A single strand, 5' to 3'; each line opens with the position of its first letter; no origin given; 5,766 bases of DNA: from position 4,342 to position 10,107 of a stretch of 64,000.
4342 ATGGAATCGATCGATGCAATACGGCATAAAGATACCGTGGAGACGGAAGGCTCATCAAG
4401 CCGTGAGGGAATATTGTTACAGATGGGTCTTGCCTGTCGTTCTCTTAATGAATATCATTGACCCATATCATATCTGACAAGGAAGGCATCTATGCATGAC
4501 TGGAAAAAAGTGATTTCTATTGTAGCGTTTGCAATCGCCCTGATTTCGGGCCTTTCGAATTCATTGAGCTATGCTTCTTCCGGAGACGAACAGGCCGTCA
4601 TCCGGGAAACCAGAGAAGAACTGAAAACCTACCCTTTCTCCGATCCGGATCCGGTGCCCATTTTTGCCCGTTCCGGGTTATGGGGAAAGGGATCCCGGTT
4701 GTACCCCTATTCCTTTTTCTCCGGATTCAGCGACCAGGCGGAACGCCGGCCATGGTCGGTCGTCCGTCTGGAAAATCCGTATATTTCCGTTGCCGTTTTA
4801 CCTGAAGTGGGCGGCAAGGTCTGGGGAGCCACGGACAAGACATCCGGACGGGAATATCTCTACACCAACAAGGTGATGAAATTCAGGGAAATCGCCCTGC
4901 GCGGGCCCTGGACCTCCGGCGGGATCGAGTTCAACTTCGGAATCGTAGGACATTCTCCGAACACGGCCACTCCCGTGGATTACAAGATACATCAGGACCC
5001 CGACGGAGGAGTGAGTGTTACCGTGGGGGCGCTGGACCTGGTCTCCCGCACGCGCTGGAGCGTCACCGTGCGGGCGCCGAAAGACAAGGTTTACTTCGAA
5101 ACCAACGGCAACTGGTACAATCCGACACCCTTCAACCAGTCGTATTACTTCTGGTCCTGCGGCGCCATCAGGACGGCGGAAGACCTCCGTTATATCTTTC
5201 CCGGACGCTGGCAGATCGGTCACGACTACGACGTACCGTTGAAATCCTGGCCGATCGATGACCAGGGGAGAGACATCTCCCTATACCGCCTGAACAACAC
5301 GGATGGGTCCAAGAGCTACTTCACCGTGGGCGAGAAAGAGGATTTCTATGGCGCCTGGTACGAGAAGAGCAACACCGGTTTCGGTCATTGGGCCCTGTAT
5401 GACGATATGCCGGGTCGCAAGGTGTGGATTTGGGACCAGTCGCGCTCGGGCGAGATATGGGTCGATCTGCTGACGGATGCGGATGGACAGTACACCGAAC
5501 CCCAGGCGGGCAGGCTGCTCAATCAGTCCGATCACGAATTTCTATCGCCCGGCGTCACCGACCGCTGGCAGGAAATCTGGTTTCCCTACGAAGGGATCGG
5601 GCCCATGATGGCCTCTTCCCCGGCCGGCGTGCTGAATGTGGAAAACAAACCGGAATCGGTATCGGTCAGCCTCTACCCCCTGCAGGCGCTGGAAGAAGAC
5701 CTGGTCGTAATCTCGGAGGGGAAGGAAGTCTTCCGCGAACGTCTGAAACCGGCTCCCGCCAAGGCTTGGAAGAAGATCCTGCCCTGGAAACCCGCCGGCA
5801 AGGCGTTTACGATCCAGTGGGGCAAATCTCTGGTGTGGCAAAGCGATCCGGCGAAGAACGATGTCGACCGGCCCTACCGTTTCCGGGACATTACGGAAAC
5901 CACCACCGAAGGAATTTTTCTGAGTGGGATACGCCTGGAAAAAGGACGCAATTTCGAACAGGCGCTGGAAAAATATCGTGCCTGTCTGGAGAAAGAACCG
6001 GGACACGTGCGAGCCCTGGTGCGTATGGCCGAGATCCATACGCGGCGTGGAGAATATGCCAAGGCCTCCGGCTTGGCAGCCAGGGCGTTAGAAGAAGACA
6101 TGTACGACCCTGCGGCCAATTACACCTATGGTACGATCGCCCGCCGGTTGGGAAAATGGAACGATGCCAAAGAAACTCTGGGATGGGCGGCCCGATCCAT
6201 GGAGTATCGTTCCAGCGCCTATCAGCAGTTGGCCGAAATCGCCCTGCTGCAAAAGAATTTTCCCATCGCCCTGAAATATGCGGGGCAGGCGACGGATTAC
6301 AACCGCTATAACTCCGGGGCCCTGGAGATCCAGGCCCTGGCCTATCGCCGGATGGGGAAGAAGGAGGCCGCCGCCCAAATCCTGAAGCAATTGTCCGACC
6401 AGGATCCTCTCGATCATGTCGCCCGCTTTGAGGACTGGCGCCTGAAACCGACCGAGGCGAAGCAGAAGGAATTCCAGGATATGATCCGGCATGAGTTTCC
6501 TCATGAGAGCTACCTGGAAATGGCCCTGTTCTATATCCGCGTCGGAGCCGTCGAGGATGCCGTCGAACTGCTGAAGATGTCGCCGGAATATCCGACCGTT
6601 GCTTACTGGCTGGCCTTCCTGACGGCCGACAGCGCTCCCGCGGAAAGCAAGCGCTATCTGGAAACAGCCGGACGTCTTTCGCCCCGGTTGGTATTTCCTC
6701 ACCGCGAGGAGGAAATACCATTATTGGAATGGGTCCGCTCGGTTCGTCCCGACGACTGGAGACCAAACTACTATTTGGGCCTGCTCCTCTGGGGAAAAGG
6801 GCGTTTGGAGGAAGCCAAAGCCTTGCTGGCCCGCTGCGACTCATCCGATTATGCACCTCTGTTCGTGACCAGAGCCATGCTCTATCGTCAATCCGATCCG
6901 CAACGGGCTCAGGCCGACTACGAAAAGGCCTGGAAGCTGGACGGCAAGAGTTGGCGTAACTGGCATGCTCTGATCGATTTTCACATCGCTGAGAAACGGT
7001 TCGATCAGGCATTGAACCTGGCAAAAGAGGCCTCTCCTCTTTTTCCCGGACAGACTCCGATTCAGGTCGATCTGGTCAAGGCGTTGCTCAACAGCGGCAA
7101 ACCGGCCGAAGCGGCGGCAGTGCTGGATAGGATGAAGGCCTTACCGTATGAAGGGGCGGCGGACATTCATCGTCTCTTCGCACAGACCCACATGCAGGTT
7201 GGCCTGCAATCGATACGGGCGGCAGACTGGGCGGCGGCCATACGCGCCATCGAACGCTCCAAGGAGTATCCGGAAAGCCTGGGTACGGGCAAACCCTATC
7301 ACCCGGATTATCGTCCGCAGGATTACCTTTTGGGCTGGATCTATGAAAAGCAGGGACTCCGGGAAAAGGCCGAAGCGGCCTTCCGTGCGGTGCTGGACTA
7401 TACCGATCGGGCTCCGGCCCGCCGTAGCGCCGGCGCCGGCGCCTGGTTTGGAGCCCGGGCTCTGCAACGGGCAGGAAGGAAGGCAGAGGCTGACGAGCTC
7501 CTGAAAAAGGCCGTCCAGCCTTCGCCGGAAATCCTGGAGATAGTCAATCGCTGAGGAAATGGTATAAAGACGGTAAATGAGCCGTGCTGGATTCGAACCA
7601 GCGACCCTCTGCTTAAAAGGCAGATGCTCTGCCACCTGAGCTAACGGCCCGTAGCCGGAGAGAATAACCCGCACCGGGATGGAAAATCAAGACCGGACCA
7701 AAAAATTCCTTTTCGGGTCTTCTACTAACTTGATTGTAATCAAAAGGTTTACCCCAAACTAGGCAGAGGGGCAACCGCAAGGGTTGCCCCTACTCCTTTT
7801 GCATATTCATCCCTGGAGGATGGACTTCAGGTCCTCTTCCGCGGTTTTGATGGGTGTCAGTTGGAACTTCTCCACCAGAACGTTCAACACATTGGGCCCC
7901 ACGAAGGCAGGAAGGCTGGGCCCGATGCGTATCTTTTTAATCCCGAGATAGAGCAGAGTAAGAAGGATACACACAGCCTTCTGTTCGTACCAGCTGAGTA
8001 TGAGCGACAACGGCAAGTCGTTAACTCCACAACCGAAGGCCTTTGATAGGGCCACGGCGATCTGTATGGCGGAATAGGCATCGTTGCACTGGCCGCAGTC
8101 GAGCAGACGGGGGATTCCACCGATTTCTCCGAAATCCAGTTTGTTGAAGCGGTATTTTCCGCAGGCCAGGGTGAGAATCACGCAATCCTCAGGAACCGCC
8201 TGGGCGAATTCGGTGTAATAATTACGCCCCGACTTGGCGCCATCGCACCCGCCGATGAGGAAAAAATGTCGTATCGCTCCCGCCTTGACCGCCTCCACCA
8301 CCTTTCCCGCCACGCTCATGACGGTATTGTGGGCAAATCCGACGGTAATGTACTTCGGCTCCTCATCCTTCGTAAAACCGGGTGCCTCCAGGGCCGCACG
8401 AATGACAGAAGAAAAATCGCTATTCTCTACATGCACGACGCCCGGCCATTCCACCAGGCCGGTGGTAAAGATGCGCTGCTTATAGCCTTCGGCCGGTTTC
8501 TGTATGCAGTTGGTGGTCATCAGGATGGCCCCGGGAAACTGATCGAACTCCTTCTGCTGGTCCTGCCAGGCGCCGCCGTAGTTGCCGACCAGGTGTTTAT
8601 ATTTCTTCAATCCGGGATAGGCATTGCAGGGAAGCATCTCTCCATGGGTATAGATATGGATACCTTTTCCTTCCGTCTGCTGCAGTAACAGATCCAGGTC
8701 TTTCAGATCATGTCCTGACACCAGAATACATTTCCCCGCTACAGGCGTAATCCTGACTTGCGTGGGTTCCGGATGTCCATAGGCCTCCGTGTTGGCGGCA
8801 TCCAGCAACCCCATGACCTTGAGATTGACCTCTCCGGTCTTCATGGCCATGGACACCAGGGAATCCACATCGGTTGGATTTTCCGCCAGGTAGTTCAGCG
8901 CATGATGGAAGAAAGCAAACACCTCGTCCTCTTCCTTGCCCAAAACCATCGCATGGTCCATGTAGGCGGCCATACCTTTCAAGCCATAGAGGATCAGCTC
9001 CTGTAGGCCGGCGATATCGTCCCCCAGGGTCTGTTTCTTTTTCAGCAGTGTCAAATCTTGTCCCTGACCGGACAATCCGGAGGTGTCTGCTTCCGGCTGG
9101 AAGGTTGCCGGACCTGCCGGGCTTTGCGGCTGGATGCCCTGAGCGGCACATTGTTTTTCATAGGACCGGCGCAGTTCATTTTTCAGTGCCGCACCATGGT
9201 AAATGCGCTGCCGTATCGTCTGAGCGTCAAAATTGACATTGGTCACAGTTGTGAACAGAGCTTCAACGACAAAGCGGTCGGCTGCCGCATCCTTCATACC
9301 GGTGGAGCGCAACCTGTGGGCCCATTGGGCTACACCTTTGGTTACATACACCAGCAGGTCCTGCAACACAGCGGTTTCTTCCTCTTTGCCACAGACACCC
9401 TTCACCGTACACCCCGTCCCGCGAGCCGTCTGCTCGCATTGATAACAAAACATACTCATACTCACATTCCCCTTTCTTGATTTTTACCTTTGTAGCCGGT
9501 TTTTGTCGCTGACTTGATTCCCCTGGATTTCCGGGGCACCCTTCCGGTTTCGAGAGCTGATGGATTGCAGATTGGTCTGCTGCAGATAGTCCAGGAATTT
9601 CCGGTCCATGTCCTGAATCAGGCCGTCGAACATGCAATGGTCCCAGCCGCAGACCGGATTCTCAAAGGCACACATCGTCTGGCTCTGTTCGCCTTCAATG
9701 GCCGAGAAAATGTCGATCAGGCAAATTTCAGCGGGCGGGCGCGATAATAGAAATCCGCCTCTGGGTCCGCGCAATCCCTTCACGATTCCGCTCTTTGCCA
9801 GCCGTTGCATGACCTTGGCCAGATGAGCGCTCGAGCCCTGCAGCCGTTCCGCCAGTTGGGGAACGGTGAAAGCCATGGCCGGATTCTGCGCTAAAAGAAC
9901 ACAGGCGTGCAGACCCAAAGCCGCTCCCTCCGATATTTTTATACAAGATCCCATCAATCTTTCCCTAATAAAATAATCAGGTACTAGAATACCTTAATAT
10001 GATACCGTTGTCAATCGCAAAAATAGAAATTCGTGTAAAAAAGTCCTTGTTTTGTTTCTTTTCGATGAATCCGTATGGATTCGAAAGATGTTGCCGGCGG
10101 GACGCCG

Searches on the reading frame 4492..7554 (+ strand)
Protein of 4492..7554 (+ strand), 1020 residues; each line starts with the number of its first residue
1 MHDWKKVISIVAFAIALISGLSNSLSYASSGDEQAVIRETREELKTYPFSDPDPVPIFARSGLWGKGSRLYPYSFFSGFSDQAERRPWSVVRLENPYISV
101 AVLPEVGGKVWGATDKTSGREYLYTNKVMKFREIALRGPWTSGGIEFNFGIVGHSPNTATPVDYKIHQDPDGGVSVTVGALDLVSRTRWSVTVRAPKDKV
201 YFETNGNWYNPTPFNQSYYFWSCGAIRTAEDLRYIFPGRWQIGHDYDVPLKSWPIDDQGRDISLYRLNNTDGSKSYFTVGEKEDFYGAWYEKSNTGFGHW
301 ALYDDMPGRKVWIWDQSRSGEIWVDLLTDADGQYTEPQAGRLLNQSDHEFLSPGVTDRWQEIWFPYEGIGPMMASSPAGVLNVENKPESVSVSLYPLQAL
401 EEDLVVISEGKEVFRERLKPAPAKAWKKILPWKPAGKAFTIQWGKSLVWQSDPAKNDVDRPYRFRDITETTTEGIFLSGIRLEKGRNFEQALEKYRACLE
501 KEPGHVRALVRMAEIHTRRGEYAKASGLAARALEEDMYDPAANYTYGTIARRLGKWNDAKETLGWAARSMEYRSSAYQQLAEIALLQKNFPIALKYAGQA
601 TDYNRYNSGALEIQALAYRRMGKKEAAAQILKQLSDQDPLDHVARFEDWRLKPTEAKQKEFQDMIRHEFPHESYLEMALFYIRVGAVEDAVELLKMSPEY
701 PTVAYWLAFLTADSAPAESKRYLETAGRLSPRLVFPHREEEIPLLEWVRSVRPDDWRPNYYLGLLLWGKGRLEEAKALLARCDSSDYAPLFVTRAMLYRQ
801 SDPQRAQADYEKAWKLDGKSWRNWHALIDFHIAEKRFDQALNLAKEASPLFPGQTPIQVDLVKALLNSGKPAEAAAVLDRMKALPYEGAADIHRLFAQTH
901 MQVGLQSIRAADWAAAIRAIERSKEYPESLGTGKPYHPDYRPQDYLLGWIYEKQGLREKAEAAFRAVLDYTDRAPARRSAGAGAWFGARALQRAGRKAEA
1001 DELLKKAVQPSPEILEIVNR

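Call 71: search_protein_families(library=pfam, proteins=[window:4492-7554:+], max_evalue=0.00001)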
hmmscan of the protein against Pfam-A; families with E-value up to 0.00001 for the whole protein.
window:4492-7554:+ (1020 aa): 11 families
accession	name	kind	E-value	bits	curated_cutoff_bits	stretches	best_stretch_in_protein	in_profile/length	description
PF17128.10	DUF5107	-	1e-106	356.9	24.4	1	69-365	5-309/310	Domain of unknown function (DUF5107)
PF14559.12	TPR_19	-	1.1e-25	90.2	25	2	832-883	2-53/68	Tetratricopeptide repeat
PF13428.12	TPR_14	-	1.2e-16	60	23.5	0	507-547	2-42/44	Tetratricopeptide repeat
PF07719.23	TPR_2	-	2.6e-15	55.7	27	0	945-970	5-30/34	Tetratricopeptide repeat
PF13432.12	TPR_16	-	4.6e-15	56.2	32.7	1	479-540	4-65/65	Tetratricopeptide repeat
PF25064.1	ARM_TT21_5th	-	2.1e-10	41.3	27.8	1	486-585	15-117/117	TT21 fifth ARM repeats domain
PF13176.12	TPR_7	-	4.6e-10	39.2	27.9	0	946-975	4-32/36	Tetratricopeptide repeat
PF12895.13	ANAPC3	-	6.8e-10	39.5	27.2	0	494-565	11-81/82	Anaphase-promoting complex, cyclosome, subunit 3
PF13181.12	TPR_8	-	3.9e-08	33.3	25.7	0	945-969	5-29/34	Tetratricopeptide repeat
PF13431.12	TPR_17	-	8.3e-07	29.2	24.4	0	495-525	2-32/34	Tetratricopeptide repeat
PF13424.12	TPR_12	-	1.2e-06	29.1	30.1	0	487-534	25-73/77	Tetratricopeptide repeat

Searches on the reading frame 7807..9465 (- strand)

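Call 71: search_protein_families(library=pfam, proteins=[window:7807-9465:-], max_evalue=0.00001)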
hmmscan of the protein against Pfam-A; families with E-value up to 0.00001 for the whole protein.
window:7807-9465:- (552 aa): 1 family
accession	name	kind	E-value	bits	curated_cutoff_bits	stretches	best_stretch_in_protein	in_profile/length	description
PF03063.25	Prismane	-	3e-175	584.2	27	1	5-547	1-513/513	Prismane/CO dehydrogenase family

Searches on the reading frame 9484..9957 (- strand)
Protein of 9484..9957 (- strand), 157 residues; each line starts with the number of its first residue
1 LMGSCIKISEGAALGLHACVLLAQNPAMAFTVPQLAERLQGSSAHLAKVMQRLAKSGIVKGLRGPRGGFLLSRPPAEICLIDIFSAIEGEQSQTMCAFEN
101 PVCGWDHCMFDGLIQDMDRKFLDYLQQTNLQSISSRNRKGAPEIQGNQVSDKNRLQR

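Call 71: search_protein_families(library=pfam, proteins=[window:9484-9957:-], max_evalue=0.00001)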
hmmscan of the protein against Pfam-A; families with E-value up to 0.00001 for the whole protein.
window:9484-9957:- (157 aa): 1 family
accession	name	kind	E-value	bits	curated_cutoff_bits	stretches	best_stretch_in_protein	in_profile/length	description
PF02082.26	Rrf2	-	1.3e-26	93.8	30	1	9-133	2-129/132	Iron-dependent Transcriptional regulator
